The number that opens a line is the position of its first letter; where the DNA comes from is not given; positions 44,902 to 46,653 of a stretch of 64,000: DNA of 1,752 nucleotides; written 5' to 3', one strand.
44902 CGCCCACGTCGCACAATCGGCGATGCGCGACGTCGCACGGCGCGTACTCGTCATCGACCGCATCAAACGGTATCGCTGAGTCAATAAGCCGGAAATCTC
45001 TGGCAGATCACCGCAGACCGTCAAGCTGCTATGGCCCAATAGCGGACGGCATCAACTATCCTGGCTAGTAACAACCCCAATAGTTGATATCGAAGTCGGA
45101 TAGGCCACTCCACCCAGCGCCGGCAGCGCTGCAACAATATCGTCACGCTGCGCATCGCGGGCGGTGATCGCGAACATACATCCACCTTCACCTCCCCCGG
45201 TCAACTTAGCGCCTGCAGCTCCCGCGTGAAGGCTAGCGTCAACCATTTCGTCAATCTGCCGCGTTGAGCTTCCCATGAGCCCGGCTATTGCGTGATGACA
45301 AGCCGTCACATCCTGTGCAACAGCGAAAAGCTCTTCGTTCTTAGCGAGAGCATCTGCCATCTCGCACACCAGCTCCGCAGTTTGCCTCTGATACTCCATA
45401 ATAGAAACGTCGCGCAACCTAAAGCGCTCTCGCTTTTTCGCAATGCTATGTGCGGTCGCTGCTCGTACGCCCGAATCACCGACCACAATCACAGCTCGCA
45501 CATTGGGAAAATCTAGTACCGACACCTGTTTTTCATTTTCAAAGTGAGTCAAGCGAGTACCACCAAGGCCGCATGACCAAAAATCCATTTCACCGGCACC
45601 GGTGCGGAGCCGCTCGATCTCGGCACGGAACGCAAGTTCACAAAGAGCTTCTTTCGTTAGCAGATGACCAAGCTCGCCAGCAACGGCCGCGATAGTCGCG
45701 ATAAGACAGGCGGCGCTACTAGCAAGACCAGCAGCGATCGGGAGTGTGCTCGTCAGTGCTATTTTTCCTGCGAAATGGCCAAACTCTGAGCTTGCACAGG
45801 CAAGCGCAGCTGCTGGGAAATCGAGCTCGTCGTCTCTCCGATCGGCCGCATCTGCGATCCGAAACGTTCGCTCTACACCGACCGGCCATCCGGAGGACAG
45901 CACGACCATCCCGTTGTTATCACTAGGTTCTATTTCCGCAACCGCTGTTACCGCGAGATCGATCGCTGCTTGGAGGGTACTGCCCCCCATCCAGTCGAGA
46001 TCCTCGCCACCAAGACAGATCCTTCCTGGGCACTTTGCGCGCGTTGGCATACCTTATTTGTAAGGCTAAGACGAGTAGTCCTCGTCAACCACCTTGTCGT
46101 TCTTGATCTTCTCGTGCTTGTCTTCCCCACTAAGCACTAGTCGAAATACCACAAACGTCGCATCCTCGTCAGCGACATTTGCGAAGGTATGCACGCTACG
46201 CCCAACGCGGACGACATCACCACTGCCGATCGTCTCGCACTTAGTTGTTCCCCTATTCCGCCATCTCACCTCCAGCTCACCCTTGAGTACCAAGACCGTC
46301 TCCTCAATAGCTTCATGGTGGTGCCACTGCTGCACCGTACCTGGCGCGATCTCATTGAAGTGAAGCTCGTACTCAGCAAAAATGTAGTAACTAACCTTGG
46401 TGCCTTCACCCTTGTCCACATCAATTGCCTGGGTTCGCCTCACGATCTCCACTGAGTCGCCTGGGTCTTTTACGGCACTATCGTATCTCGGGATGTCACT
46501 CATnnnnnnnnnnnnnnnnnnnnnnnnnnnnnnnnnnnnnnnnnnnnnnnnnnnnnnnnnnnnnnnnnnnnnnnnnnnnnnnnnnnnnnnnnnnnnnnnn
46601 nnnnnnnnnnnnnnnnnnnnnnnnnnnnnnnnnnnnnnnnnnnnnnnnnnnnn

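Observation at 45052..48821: Five-gene nucleotide/sugar-modification operon: Dcd-like(TM), 2H phosphoesterase, radical SAM/SPASM, cupin, GHMP kinase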

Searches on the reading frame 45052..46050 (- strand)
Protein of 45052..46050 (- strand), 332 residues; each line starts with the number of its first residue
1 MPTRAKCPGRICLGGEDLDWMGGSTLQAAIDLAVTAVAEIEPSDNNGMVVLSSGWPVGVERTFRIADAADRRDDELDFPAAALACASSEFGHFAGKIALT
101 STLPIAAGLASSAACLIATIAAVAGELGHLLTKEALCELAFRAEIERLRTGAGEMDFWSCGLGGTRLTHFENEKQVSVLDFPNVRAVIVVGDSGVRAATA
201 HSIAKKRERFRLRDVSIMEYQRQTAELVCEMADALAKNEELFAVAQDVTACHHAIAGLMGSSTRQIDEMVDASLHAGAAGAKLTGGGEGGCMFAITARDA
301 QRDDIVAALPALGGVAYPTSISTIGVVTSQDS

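Call 3: search_protein_families(library=pfam, proteins=[window:45052-46050:-], max_evalue=0.1)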
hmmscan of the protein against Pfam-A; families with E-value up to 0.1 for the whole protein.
window:45052-46050:- (332 aa): 4 families
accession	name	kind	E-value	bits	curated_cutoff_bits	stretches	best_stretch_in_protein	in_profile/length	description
PF00288.32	GHMP_kinases_N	-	8e-11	42.5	22.3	1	82-164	6-87/87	GHMP kinases N terminal domain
PF08544.19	GHMP_kinases_C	-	1.1e-08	35.7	21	1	258-311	28-81/85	GHMP kinases C terminal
PF10509.15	GalKase_gal_bdg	-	7.2e-08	32.3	23.1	1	5-38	14-47/49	Galactokinase galactose-binding signature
PF22700.2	MVD-like_N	-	0.0038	17.3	27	1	96-140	84-128/157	Diphosphomevalonate decarboxylase-like N-terminal domain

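Call 4: search_protein_families(library=ncbifam, proteins=[window:45052-46050:-], max_evalue=0.1)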
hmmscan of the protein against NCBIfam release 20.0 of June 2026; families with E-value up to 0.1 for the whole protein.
window:45052-46050:- (332 aa): 17 families
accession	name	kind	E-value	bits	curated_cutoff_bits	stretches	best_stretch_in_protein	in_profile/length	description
NF003036.0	PRK03926.1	equivalog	4.3e-34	118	403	1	5-329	4-299/302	mevalonate kinase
TIGR00549.1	mevalon_kin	equivalog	9.9e-31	107.2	163.05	1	66-294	52-275/276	mevalonate kinase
NF003006.0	PRK03817.1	equivalog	6.3e-25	87.9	443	2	4-209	3-203/352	galactokinase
NF001816.0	PRK00555.1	equivalog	6.8e-18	64.7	509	2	191-308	228-335/363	galactokinase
TIGR00131.1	gal_kin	equivalog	3.6e-17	62.4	226.65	2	4-199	19-217/388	galactokinase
NF003705.0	PRK05322.1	equivalog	1.8e-15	56.6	385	2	7-165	24-183/388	galactokinase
NF003472.0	PRK05101.1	equivalog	2.8e-13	49.5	499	1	6-299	24-347/382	galactokinase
NF049969.1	GlMnHpPKinHddA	equivalog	4.1e-09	36.3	600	1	22-297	28-305/338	D-glycero-D-manno-heptose 7-phosphate kinase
TIGR01920.1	Shik_kin_archae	equivalog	7.6e-08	32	126.85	1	83-299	57-249/266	shikimate kinase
NF002288.1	PRK01212.1-4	equivalog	1.1e-07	31.2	194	1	95-308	77-277/303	homoserine kinase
TIGR00191.1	thrB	equivalog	2e-07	30.2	168.25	1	95-221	81-199/304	homoserine kinase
NF040725.1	panto_kin_Meth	equivalog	5.2e-06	25.6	380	1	95-163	86-151/286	pantoate kinase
TIGR01220.1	Pmev_kin_Gr_pos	equivalog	0.00025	20.2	165.7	1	174-306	205-339/358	phosphomevalonate kinase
NF009948.0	PRK13412.1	equivalog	0.0016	16.2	721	1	92-301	722-939/974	bifunctional fucokinase/fucose-1-phosphate guanylyltransferase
TIGR01240.1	mevDPdecarb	equivalog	0.0033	16.5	171.35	1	98-161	89-152/305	diphosphomevalonate decarboxylase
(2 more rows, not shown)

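Call 6: search_protein_families(library=padloc, proteins=[window:45052-46050:-], max_evalue=0.1)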
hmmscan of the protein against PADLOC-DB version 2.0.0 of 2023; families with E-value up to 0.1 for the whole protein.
window:45052-46050:- (332 aa): 0 families

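Call 7: search_protein_families(library=phrogs, proteins=[window:45052-46050:-], max_evalue=0.01)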
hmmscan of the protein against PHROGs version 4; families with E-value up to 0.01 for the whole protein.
window:45052-46050:- (332 aa): 1 family
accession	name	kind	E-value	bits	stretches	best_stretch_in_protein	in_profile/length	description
phrog_34407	-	unknown function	2.3e-08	34.9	1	87-325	88-339/348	-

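Call 22: search_solved_structures(query=window:45052-46050:-, max_evalue=0.01)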
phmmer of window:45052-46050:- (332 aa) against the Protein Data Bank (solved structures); distinct sequences matched with E-value up to 0.01: 33.
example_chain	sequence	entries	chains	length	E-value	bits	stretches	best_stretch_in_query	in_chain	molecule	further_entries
6mde_A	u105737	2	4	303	5e-15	58.8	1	98-316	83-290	Mevalonate kinase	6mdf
4hac_A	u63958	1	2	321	6.2e-15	58.5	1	98-316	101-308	Mevalonate kinase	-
2cz9_A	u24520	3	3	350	1.7e-13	53.7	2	4-210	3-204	Probable galactokinase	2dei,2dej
1s4e_A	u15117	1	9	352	1.9e-13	53.6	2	5-218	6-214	Galactokinase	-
8teb_A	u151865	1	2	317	3.9e-13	52.6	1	89-326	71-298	Mevalonate kinase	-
2x7i_A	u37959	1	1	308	5.8e-12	48.7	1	97-313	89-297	MEVALONATE KINASE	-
2hfs_A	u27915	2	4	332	4.7e-11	45.7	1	69-311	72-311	Mevalonate kinase, putative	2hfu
2oi2_A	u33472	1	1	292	3.6e-10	42.8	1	97-314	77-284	Mevalonate kinase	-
1pie_A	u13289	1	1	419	1.2e-09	41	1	7-166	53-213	Galactokinase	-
4usm_A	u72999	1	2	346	1.3e-09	41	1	99-309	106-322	PUTATIVE SUGAR KINASE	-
1kkh_A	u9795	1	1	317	2.2e-09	40.2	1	95-302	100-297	Mevalonate Kinase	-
1vis_A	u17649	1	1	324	2.2e-09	40.2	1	95-302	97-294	Mevalonate kinase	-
4usk_A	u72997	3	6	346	2.9e-08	36.6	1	99-309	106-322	PUTATIVE SUGAR KINASE | SUGAR KINASE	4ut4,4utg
2a2c_A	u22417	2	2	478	5.4e-08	35.7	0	250-299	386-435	N-acetylgalactosamine kinase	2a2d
6gr2_A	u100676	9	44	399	2.9e-06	30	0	239-297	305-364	Galactokinase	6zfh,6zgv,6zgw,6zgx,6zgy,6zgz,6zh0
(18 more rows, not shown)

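Call 70: find_homologous_proteins(query=window:45052-46050:-, max_evalue=1e-10)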
Query window:45052-46050:- (332 aa): 14 proteins with E <= 1e-10 among 8000 candidates.
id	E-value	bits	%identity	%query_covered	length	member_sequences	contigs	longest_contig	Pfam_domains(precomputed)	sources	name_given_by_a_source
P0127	2.2e-195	666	100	94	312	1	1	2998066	PF00288.33,PF08544.19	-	-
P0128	1.3e-114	401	59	99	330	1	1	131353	PF00288.33,PF08544.19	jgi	jgi:galactokinase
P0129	8.8e-107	375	61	94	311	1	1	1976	PF00288.33,PF08544.19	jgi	jgi:mevalonate kinase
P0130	1.3e-95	338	58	92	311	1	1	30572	PF00288.33,PF08544.19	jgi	jgi:mevalonate kinase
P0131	3.0e-79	285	51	93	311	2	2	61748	PF00288.33,PF08544.19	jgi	jgi:mevalonate kinase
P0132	1.2e-78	283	51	93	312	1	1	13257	PF00288.33,PF08544.19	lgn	-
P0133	6.4e-52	195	40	98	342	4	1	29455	PF00288.33,PF08544.19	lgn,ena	-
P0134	3.3e-49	186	36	98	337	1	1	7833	PF10509.16,PF00288.33,PF08544.19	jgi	jgi:mevalonate kinase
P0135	1.1e-48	184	38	97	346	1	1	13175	PF00288.33,PF08544.19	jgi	jgi:mevalonate kinase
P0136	1.1e-41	161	36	98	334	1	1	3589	PF00288.33,PF08544.19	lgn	-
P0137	5.4e-19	87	32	62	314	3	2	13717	PF00288.33,PF08544.19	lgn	-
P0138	2.8e-11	61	35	39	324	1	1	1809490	PF00288.33,PF08544.19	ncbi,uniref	ncbi:mevalonate kinase [Nocardia sp. NPDC052566]|uniref:mevalonate kinase n=1 Tax=Nocardia sp. NPDC0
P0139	4.1e-11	61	33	42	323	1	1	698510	PF00288.33,PF08544.19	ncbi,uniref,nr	ncbi:mevalonate kinase [Nocardia transvalensis]|uniref:mevalonate kinase n=1 Tax=Nocardia transvalen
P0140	9.0e-11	60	31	38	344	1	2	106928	PF00288.33,PF08544.19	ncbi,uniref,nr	ncbi:mevalonate kinase [Nocardia sp. CDC159]|uniref:mevalonate kinase n=1 Tax=Nocardia pulmonis TaxI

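Call 91: find_encoding_contigs(protein=P0133, flank=8000, max_places=1)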
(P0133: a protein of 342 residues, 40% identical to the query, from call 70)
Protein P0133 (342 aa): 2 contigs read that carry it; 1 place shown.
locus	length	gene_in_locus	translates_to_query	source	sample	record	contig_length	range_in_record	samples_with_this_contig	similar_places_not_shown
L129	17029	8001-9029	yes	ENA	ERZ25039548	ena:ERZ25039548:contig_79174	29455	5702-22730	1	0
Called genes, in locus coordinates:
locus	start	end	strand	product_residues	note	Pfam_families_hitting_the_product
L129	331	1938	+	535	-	-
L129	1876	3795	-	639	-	PF03781:FGE-sulfatase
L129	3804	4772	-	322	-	PF05729:NACHT (faint)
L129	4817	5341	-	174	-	-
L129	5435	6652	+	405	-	PF04055:Radical_SAM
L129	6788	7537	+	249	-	PF23914:TPR_CcmH_CycH (faint), PF07719:TPR_2 (faint), PF13181:TPR_8 (faint), PF13424:TPR_12 (faint), PF13428:TPR_14 (faint), PF13432:TPR_16 (weak), PF00515:TPR_1 (faint), PF13414:TPR_11 (faint), +2 more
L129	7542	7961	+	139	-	PF07883:Cupin_2 (weak)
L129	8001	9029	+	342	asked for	PF00288:GHMP_kinases_N, PF08544:GHMP_kinases_C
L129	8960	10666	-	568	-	PF00128:Alpha-amylase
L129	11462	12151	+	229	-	-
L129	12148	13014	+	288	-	PF04055:Radical_SAM (weak), PF13186:SPASM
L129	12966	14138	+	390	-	PF00288:GHMP_kinases_N, PF08544:GHMP_kinases_C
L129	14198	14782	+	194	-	PF02878:PGM_PMM_I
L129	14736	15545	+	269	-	PF02879:PGM_PMM_II, PF02880:PGM_PMM_III, PF00408:PGM_PMM_IV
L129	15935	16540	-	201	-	PF10935:DUF2637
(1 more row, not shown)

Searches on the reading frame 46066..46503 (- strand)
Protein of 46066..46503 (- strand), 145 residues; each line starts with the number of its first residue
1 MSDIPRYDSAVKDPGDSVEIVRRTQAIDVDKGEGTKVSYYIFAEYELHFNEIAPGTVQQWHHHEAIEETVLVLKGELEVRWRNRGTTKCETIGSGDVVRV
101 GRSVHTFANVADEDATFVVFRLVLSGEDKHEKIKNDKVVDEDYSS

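Call 3: search_protein_families(library=pfam, proteins=[window:46066-46503:-], max_evalue=0.1)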
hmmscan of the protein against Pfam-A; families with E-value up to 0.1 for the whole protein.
window:46066-46503:- (145 aa): 3 families
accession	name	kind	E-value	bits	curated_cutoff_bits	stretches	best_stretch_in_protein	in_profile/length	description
PF07883.17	Cupin_2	-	2.6e-09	37.1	27.2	1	51-119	4-68/70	Cupin domain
PF14667.12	Polysacc_synt_C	-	0.01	16.4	28.7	1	48-92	21-65/111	Polysaccharide biosynthesis C-terminal domain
PF19480.5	DUF6016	-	0.031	15.2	27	1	50-78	38-66/141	Domain of unknown function (DUF6016)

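Call 4: search_protein_families(library=ncbifam, proteins=[window:46066-46503:-], max_evalue=0.1)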
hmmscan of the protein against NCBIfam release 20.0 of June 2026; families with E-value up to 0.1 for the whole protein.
window:46066-46503:- (145 aa): 2 families
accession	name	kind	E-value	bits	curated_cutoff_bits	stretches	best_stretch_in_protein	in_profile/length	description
NF049940.1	MandnitrLy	equivalog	0.0012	18.6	140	1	52-144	42-129/130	(R)-mandelonitrile lyase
TIGR04366.1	cupin_WbuC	subfamily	0.01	15.7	42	1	49-79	38-68/132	WbuC family cupin fold metalloprotein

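Call 6: search_protein_families(library=padloc, proteins=[window:46066-46503:-], max_evalue=0.1)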
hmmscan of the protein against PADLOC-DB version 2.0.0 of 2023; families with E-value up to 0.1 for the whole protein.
window:46066-46503:- (145 aa): 0 families

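Call 7: search_protein_families(library=phrogs, proteins=[window:46066-46503:-], max_evalue=0.01)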
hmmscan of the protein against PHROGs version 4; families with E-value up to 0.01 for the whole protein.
window:46066-46503:- (145 aa): 0 families
